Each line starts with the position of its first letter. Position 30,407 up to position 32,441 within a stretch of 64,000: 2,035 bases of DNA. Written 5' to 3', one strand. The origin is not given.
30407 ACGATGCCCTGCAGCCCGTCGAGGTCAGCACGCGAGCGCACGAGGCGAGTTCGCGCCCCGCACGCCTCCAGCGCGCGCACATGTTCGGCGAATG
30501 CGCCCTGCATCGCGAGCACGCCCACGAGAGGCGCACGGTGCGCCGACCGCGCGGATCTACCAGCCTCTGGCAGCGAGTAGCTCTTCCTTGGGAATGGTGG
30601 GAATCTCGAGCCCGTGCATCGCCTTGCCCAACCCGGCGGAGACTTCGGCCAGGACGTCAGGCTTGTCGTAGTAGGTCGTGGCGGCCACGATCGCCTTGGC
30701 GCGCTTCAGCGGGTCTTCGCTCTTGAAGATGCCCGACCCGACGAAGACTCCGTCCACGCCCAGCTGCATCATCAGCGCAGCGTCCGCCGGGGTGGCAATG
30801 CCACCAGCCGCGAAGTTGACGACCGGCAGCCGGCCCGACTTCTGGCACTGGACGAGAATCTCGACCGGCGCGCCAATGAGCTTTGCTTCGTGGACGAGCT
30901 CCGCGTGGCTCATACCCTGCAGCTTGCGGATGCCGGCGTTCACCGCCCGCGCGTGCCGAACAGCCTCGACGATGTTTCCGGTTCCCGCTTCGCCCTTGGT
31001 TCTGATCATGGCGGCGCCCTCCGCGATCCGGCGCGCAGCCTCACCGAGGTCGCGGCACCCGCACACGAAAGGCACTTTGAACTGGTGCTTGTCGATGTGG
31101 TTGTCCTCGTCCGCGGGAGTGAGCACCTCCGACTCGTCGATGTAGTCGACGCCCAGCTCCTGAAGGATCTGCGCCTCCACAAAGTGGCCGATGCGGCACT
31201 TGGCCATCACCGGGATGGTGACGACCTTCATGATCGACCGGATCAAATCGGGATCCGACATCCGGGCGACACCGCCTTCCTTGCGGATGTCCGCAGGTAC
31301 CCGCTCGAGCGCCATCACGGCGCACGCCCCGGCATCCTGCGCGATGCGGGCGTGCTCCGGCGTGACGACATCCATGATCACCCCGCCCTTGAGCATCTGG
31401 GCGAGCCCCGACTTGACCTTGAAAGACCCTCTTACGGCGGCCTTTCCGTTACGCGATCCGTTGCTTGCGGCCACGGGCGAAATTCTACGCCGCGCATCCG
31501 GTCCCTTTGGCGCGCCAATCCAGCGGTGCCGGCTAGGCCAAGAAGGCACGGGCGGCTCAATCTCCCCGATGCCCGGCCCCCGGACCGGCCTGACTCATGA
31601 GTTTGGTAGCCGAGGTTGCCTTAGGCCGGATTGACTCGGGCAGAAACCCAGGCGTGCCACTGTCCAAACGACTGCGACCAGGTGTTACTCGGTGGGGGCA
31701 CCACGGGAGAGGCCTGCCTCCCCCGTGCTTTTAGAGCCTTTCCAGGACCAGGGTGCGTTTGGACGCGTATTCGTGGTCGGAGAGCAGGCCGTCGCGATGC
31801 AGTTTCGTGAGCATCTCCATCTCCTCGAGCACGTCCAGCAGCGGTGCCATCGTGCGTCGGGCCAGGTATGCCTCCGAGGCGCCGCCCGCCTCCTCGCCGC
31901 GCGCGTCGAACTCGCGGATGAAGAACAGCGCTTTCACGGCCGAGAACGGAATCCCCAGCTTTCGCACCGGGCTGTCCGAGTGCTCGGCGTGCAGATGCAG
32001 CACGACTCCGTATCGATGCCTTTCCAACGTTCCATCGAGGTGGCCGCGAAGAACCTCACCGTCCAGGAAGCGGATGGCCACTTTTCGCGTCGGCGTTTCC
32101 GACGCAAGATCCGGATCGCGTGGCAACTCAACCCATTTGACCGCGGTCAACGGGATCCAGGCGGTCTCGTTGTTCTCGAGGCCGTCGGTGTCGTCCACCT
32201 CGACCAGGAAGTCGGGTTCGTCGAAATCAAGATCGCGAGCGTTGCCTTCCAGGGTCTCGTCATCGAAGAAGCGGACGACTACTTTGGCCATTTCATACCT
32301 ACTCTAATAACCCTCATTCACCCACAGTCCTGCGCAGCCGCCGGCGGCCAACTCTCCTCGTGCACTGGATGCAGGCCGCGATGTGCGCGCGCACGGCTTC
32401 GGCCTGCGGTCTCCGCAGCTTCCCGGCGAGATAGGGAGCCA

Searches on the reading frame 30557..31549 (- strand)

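Call 45: search_protein_families(library=pfam, proteins=[window:30557-31549:-])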
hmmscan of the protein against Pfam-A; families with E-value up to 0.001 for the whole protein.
window:30557-31549:- (330 aa): 2 families
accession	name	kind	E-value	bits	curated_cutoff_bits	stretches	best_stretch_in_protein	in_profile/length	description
PF01680.23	SOR_SNZ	-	1.5e-107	358.5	27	1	43-248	2-207/207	SOR/SNZ family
PF05690.20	ThiG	-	1.4e-09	38.1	23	1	236-291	172-224/247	Thiazole biosynthesis protein ThiG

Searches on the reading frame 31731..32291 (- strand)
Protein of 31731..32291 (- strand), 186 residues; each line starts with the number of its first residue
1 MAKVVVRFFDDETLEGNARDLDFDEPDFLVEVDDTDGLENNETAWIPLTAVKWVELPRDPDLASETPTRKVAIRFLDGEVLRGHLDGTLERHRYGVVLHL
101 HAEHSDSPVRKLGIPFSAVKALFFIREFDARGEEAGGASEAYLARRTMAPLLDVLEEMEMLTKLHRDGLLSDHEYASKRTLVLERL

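Call 45: search_protein_families(library=pfam, proteins=[window:31731-32291:-])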
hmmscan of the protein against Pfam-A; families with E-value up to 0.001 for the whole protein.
window:31731-32291:- (186 aa): 1 family
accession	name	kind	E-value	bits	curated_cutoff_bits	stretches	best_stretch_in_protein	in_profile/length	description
PF22478.1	DUF6982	-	4.3e-11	43.4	24.5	2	69-147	3-74/134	Family of unknown function (DUF6982)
